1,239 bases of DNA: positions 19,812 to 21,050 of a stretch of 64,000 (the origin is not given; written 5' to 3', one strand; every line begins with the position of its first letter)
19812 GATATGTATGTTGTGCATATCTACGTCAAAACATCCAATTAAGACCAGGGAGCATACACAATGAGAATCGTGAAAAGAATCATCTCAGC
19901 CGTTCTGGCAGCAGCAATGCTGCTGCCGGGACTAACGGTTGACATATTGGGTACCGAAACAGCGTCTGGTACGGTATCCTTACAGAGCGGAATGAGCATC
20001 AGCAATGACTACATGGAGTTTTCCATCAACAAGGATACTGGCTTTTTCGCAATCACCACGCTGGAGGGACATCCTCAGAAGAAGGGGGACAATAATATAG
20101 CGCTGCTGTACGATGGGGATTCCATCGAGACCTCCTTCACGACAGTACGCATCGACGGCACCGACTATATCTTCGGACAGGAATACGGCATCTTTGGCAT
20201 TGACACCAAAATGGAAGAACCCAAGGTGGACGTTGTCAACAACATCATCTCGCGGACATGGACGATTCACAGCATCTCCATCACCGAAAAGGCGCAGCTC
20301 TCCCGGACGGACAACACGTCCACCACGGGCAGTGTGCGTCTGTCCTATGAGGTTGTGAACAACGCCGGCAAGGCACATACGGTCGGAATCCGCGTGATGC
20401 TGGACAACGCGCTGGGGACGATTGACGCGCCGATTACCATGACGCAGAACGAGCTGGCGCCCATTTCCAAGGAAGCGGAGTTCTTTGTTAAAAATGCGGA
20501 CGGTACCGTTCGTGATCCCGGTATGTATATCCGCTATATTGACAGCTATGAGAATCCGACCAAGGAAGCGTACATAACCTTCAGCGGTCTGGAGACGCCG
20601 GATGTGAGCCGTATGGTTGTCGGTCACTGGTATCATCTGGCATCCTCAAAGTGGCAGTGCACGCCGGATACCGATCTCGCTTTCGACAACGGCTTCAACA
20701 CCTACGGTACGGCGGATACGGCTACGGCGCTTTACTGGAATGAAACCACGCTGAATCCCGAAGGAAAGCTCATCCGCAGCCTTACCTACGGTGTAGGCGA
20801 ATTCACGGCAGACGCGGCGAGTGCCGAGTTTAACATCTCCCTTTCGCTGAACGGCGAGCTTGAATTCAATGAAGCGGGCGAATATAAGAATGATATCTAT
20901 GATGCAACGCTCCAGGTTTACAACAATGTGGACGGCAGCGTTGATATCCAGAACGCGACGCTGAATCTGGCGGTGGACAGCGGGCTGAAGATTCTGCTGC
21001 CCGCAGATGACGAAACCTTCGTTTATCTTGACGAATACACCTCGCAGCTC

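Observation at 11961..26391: Compositionally distinct island: TetR regulator translationally coupled to two giant surface proteins (4513 aa in total)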

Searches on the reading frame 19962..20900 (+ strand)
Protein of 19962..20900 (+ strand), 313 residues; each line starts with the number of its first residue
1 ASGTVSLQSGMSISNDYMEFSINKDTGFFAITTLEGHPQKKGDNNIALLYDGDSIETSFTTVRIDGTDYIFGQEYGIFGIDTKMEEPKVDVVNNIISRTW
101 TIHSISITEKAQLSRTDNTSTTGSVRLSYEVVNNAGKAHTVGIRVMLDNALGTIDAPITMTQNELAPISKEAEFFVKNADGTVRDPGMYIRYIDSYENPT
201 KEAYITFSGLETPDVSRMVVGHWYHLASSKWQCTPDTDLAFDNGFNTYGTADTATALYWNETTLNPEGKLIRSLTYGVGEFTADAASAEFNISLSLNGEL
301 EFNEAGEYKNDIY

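Call 102: search_protein_families(library=pfam, proteins=[window:19962-20900:+], max_evalue=5)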
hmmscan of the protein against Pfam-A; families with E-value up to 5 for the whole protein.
window:19962-20900:+ (313 aa): 1 family
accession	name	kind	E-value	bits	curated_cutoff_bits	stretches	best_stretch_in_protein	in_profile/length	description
PF16403.11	Bact_surface_Ig-like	-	0.014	15.8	27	1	107-141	31-65/71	Bacterial surface protein, Ig-like domain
